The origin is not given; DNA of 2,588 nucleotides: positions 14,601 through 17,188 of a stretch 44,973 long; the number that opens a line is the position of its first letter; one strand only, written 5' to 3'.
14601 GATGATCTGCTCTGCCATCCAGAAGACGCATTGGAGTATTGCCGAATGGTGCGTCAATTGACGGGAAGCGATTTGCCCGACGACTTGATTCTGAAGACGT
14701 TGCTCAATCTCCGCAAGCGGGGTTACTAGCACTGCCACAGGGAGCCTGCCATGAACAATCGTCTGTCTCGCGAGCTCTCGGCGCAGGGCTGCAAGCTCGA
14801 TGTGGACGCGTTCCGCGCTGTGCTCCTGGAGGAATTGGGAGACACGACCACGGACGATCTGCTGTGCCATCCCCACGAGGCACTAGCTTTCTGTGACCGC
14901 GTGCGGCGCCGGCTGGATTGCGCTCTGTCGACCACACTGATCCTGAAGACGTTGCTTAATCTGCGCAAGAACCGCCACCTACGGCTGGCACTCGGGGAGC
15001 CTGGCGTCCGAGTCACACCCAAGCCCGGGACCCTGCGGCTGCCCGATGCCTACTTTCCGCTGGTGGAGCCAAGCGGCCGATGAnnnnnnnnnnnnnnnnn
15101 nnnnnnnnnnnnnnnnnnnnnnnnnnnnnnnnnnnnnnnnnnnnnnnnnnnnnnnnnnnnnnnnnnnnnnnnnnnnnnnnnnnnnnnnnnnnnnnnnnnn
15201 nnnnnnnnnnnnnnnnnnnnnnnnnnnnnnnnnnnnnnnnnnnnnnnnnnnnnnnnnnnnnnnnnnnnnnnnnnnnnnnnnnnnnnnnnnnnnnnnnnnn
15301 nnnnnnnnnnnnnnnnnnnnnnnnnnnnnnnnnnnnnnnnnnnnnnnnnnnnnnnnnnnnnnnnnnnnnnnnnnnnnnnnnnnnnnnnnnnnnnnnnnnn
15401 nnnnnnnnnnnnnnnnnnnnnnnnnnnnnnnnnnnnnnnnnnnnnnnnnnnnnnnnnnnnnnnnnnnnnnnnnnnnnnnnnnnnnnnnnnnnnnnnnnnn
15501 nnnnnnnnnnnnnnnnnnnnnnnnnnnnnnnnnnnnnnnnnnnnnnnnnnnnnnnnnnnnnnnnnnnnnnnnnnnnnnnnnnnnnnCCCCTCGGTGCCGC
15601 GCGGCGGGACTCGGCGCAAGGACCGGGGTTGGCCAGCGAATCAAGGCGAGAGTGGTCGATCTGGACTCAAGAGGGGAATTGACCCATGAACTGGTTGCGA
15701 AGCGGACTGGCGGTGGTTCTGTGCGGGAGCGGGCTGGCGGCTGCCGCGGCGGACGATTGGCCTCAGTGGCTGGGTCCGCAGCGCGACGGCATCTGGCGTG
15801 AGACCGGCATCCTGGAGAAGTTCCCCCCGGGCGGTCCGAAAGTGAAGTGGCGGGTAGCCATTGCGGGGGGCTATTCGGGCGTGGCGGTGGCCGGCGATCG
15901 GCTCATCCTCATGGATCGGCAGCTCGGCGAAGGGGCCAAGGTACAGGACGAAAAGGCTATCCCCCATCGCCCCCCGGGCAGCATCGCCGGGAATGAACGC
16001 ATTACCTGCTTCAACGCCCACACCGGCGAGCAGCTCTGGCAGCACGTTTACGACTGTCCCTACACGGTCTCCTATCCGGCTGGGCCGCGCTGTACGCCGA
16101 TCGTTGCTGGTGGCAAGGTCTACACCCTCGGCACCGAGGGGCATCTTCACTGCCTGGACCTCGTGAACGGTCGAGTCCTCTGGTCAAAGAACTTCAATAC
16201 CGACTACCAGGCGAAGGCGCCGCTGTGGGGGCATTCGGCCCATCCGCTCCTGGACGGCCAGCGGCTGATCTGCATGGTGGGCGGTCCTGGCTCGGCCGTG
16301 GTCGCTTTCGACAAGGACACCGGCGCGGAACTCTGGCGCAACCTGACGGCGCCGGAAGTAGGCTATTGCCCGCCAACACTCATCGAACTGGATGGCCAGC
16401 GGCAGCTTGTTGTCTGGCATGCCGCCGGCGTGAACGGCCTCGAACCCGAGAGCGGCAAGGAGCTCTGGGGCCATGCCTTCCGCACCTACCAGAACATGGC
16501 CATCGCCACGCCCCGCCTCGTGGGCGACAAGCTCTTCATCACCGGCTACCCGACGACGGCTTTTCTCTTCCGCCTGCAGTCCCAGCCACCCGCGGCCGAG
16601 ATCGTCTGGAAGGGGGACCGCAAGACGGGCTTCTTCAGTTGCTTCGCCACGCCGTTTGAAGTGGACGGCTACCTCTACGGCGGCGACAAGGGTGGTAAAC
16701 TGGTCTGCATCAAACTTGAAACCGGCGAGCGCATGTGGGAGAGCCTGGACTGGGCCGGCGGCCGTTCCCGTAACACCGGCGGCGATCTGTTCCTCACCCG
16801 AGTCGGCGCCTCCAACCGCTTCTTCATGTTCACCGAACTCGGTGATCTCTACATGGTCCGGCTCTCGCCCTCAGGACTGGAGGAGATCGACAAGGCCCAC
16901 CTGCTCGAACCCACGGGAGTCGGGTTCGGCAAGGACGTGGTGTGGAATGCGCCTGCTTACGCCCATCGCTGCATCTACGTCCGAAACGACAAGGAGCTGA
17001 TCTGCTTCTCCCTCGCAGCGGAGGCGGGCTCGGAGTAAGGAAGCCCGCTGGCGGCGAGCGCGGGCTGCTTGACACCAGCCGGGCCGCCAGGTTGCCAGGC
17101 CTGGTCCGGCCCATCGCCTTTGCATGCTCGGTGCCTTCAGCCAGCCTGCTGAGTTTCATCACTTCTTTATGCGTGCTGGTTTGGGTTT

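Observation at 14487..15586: Three-gene cassette: two tandem paralogous small proteins with a conserved CHP..C motif, coupled to an unassignable 168-aa protein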

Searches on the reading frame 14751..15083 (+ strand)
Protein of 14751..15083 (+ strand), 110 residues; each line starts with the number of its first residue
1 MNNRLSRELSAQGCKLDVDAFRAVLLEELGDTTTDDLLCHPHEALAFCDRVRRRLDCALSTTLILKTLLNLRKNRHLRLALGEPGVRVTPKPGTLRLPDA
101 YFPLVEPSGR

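Call 4: search_protein_families(library=pfam, proteins=[window:14751-15083:+], max_evalue=1)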
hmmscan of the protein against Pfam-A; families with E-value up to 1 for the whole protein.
window:14751-15083:+ (110 aa): 0 families

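Call 5: search_protein_families(library=padloc, proteins=[window:14751-15083:+], max_evalue=1)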
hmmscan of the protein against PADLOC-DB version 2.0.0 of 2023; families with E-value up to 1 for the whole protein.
window:14751-15083:+ (110 aa): 0 families

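Call 6: search_protein_families(library=ncbifam, proteins=[window:14751-15083:+], max_evalue=1)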
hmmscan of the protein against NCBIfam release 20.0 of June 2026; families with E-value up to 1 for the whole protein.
window:14751-15083:+ (110 aa): 1 family
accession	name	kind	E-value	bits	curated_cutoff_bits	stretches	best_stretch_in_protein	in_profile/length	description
TIGR03190.1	benz_CoA_bzdN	equivalog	0.18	10.5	453.8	1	9-55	131-174/377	benzoyl-CoA reductase, bzd-type, subunit N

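Call 18: find_homologous_proteins(query=window:14751-15083:+)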
Query window:14751-15083:+ (110 aa): 1 proteins with E <= 0.001 among 22 candidates.
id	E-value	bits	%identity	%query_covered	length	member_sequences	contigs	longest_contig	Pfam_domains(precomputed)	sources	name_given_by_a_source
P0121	1.1e-66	239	100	100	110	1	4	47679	-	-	-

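Call 36: find_homologous_proteins(query=A3, max_evalue=0.001)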
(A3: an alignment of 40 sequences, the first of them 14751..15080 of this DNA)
Query A3 (40 sequences) (110 aa, profile of the alignment): 19 proteins with E <= 0.001 among 1055 candidates.
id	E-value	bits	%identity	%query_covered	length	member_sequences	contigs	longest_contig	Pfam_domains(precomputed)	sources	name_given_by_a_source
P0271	5.2e-36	140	41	68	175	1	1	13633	-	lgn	-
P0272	2.2e-29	119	48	66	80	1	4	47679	-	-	-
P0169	1.9e-28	116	45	64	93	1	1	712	-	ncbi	-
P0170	3.0e-27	112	42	69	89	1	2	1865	-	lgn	-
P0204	5.0e-27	111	39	64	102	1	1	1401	-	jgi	-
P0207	1.7e-26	109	39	63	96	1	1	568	-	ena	-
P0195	2.8e-26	109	39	64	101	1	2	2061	-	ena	-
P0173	6.7e-26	108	34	69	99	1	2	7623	-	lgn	-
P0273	1.1e-25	107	39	64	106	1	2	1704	-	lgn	-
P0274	4.6e-25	105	40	64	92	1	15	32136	-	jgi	jgi:hypothetical protein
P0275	6.1e-25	104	42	65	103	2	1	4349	-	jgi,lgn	-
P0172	1.8e-24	103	34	69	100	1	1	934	-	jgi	jgi:hypothetical protein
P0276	4.5e-24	102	35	65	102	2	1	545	-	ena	-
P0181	4.8e-24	102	36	50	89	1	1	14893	-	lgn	-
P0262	8.0e-24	101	35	66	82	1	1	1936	-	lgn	-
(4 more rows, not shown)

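Call 42: find_encoding_contigs(protein=P0271, flank=5000, max_places=2)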
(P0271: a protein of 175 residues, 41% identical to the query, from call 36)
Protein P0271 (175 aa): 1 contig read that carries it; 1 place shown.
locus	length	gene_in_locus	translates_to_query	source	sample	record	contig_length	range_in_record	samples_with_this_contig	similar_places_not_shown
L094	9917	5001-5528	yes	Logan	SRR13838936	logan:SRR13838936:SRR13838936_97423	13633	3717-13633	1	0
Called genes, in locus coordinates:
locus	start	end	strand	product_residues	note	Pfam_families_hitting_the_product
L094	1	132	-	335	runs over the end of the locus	-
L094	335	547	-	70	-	-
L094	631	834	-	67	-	-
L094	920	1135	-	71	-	-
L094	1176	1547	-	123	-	PF27050:Phage_P22_Y8K6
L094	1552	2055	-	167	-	-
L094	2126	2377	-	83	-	-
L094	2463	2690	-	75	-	-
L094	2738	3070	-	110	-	-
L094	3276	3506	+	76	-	-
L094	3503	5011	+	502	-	PF13518:HTH_28 (faint), PF01555:N6_N4_Mtase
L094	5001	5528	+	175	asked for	-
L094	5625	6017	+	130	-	-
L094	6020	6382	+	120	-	-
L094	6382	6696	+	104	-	-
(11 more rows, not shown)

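Call 43: find_encoding_contigs(protein=P0274, flank=5000, max_places=3)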
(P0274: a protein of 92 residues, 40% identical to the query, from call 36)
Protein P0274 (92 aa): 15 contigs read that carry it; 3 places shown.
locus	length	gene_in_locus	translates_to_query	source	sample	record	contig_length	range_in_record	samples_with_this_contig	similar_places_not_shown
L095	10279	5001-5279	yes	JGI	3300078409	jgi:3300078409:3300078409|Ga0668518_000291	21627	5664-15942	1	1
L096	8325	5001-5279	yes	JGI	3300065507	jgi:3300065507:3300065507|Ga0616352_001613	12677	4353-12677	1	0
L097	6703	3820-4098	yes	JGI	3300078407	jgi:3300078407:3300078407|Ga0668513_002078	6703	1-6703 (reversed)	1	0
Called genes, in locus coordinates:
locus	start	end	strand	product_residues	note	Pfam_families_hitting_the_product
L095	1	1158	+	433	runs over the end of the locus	PF00145:DNA_methylase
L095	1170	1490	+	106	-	-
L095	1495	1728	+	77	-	-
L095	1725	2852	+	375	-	PF00712:DNA_pol3_beta, PF02767:DNA_pol3_beta_2, PF02768:DNA_pol3_beta_3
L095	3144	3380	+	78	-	-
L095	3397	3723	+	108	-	-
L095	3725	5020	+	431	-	PF01555:N6_N4_Mtase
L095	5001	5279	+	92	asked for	-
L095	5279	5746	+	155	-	-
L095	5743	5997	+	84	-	-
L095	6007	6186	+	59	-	-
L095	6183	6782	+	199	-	PF00293:NUDIX (weak)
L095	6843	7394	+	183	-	PF00186:DHFR_1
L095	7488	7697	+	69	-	-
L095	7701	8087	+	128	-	-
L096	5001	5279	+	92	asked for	-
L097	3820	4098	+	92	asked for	-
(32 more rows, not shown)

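Call 45: search_protein_families(library=phrogs, max_evalue=0.1, proteins=[window:14751-15083:+, P0271, P0274])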
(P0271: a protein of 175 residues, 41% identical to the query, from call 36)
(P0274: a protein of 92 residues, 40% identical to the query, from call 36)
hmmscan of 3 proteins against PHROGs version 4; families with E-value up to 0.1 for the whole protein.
window:14751-15083:+ (110 aa): 0 families

P0271 (175 aa): 0 families

P0274 (92 aa): 1 family
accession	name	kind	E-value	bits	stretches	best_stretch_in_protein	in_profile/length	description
phrog_19398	-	unknown function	0.058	14.6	1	31-62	30-61/62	-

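Call 46: search_protein_families(library=pfam, max_evalue=0.01, proteins=[P0271])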
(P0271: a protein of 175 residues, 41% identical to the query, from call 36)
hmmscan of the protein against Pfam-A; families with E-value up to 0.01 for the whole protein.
P0271 (175 aa): 0 families

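Call 49: search_protein_families(library=pfam, alignment_id=A3, max_evalue=1)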
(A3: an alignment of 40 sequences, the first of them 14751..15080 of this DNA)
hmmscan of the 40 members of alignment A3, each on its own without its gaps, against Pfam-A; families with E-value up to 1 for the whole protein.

A. member 1, window:14751-15080:+ (110 aa): 0 families

B. families by the number of members that match (of 40 scanned): 13 families
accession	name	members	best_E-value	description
PF02845.22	CUE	2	0.0036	CUE domain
PF07524.19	Bromo_TP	1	0.015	Bromodomain associated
PF20007.4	fvmRadSAM-pep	1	0.031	FtsH ternary system-associated peptide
PF03130.22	HEAT_PBS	1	0.042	PBS lyase HEAT-like repeat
PF04542.20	Sigma70_r2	1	0.058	Sigma-70 region 2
PF05459.17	Herpes_UL69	1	0.081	Herpesvirus transcriptional regulator family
PF14827.12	dCache_3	1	0.12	Double sensory domain of two-component sensor kinase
PF05596.16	Taeniidae_ag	1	0.13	Taeniidae antigen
PF21327.3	GspA_C39-like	1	0.15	GspA, peptidase C39-like domain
PF03963.19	FlgD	1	0.2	Flagellar hook capping protein - N-terminal region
PF04428.19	Choline_kin_N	1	0.21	Choline kinase N terminus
PF09441.15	Abp2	1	0.24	ARS binding protein 2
PF04107.18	GCS2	1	0.25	Glutamate-cysteine ligase family 2(GCS2)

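Call 52: predict_structure(alignment_id=A4)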
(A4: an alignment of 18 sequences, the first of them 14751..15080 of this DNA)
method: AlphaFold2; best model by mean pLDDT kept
length: 110 residues; sequences in the alignment: 18
mean_pLDDT: 77.1   pTM: 0.59
mean pLDDT of the five models: 77.1, 76.1, 74.5, 74.3, 72.7
residues with pLDDT >= 90: 40; 70-90: 33; 50-70: 21; < 50: 16
segments of 3 or more residues with pLDDT < 50: 83-90, 94-98
pLDDT, mean of each block of 10 residues (from residue 1): 81 89 90 85 93 92 91 70 49 49 57
secondary structure, 60 per line:
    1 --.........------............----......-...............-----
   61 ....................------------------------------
elements in order: H3-11 H18-29 H34-39 H41-55 H61-80

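Call 54: fold_search(model_id=the predicted structure, library=pdb)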
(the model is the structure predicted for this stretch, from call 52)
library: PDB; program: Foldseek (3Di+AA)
matches with E <= 10: 22; with E <= 0.001: 0
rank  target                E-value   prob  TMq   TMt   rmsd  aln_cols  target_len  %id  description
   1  8cg6_C                3.5e+00  0.12  0.29  0.39   5.8        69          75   25  The ACP crosslinked to the SAT of the cercosporin fungal non-reducing polyketide synthase (NR-PKS) CTB1 (ACP:SAT-KS-MA (released 2024-02-21)
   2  3ru0_A                4.8e+00  0.07  0.28  0.10  10.3        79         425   16  Cocrystal structure of human SMYD3 with inhibitor Sinefungin bound (released 2011-05-18)
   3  9a40_F                5.4e+00  0.05  0.29  0.23  24.1       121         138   16  model of Cullin4 (released 2024-09-18)
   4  3u1k_B                5.8e+00  0.08  0.31  0.08   7.4        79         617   14  Crystal structure of human PNPase (released 2012-02-01)
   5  4zlc_D                6.2e+00  0.08  0.32  0.25   6.1        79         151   19  Crystal structure of the ROQ domain of human Roquin-2 (released 2015-08-19)
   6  9qrp_A                6.6e+00  0.02  0.15  0.06   9.9        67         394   21  Thermus thermophilus seryl-tRNA synthetase bound to tRNA(ser)(GGA) and seryl-adenylate analogue. (released 2025-05-14)
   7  1zlj_D                7.0e+00  0.04  0.21  0.31   8.3        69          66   16  Crystal Structure of the Mycobacterium tuberculosis Hypoxic Response Regulator DosR C-terminal Domain (released 2006-01-31)
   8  8h2i_bR               7.0e+00  0.01  0.17  0.13  25.7       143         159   13  Near-atomic structure of five-fold averaged PBCV-1 capsid (released 2022-11-16)
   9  7wju_B                7.4e+00  0.05  0.32  0.22   7.6        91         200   13  Cryo-EM structure of the AsCas12f1-sgRNAv1-dsDNA ternary complex (released 2023-01-18)
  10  2b0c                  7.9e+00  0.05  0.25  0.16   5.5        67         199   12  The crystal structure of the putative phosphatase from Escherichia coli (released 2005-11-22)
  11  9nje_C                8.4e+00  0.06  0.32  0.08   7.5        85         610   13  hPNPase bound to PO4 in loop conformation 2 (released 2025-12-10)
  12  6rcx_B                8.4e+00  0.04  0.27  0.37   7.6        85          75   21  Mycobacterial 4'-phosphopantetheinyl transferase PptAb in complex with the ACP domain of PpsC. (released 2020-04-15)
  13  2lyn_A                8.4e+00  0.02  0.21  0.18  13.7        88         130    9  HIGH RESOLUTION STRUCTURE OF RED ABALONE LYSIN DIMER (released 2000-01-21)
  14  5iib_A                8.4e+00  0.02  0.21  0.19  13.7        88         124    9  Crystal structure of red abalone egg VERL repeat 3 in complex with sperm lysin at 1.64 A resolution (crystal form II) (released 2017-06-14)
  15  8hp5_A                9.0e+00  0.08  0.35  0.19   4.7        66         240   15  Crystal structure of (S)-2-haloacid dehalogenase (released 2023-06-21)
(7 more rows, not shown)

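Call 58: fold_search(model_id=the predicted structure, library=viral)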
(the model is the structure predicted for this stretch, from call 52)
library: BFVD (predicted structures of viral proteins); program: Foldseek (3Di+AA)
matches with E <= 10: 39; with E <= 0.001: 0
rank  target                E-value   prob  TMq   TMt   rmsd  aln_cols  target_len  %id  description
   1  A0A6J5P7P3            1.5e+00  0.09  0.23  0.30  12.8        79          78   16  Uncharacterized protein [uncultured Caudovirales phage]
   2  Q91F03                2.0e+00  0.06  0.20  0.11  18.1       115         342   11  ORF52 similar to AcMNPV ORF106 and ORF107 [Cydia pomonella granulosis virus (isolate Mexico/1963)]
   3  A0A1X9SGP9            2.3e+00  0.28  0.40  0.32   4.9        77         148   12  (no name in the UniProt tables at hand)
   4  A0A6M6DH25            2.6e+00  0.06  0.24  0.13  16.8       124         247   16  (no name in the UniProt tables at hand)
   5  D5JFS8                3.1e+00  0.12  0.31  0.33   8.0        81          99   15  Phage protein [Klebsiella phage KP15]
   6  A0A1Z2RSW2            3.1e+00  0.11  0.39  0.13  14.9       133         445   12  Uncharacterized protein [Culex mononega-like virus 2]
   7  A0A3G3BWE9            3.5e+00  0.09  0.37  0.31   8.2       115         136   16  (no name in the UniProt tables at hand)
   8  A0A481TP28            3.5e+00  0.05  0.25  0.11  18.6       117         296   14  UL29 [Human herpesvirus 2]
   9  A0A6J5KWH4            3.5e+00  0.04  0.23  0.25  11.5        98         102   13  Uncharacterized protein [uncultured Caudovirales phage]
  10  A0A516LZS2            4.2e+00  0.06  0.24  0.24  18.6       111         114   17  (no name in the UniProt tables at hand)
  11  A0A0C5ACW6            4.5e+00  0.03  0.22  0.17  18.8       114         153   19  (no name in the UniProt tables at hand)
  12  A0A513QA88            4.5e+00  0.03  0.20  0.13  18.2       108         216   12  VP2 (Fragment) [Porcine rotavirus H]
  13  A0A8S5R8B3            4.8e+00  0.03  0.19  0.04  14.6        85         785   14  Uncharacterized protein [virus sp. ctLGd4]
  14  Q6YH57                5.1e+00  0.07  0.29  0.34  14.7        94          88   15  Hydrolase of the metallo-beta-lactamase superfamily [Ambystoma tigrinum stebbensi virus]
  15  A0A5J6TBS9            5.1e+00  0.05  0.25  0.26  10.4        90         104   10  Recombinase [Salmonella phage vB_SenS_SB28]
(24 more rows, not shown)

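Call 60: find_related_loci(query=A5, collection=metagenome_contigs, flank=4000)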
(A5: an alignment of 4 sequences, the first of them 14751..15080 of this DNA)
Query A5 (110 aa) in metagenome_contigs; peptide patterns used: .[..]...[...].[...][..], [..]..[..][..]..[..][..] (x = any residue, [..] = any of these).
255 stretches matched a pattern; 2 encode a relative of the query (tblastn E <= 1e-3); 2 distinct loci.
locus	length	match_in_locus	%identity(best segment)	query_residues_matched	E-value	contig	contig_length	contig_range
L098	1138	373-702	51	1-110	8e-37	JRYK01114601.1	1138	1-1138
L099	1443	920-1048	47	31-73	2e-8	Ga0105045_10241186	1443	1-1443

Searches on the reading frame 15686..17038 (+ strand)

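Call 4: search_protein_families(library=pfam, proteins=[window:15686-17038:+], max_evalue=1)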
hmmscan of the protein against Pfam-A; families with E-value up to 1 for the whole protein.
window:15686-17038:+ (450 aa): 5 families
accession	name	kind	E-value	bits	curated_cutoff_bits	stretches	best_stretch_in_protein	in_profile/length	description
PF13360.13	PQQ_2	-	1.4e-27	97.4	27.6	2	103-352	2-232/233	Outer membrane protein assembly factor BamB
PF13570.13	Beta-prop_ACSF4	-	2e-08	34.5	133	2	196-352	64-209/329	Beta-alanine-activating enzyme, beta-propeller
PF01011.28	PQQ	-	2.7e-08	33.4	26.7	1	135-174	50-89/595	Glucose/ethanol/alcohol dehydrogenase, beta-propeller domain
PF23727.1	Beta-prop_FAM234A_B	-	0.012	14.6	26.4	0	202-277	51-130/467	FAM234A/B beta-propeller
PF25293.1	Beta-prop_EMC1_N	-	0.036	14.2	34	1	156-273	45-155/219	EMC1 N-terminal beta-propeller domain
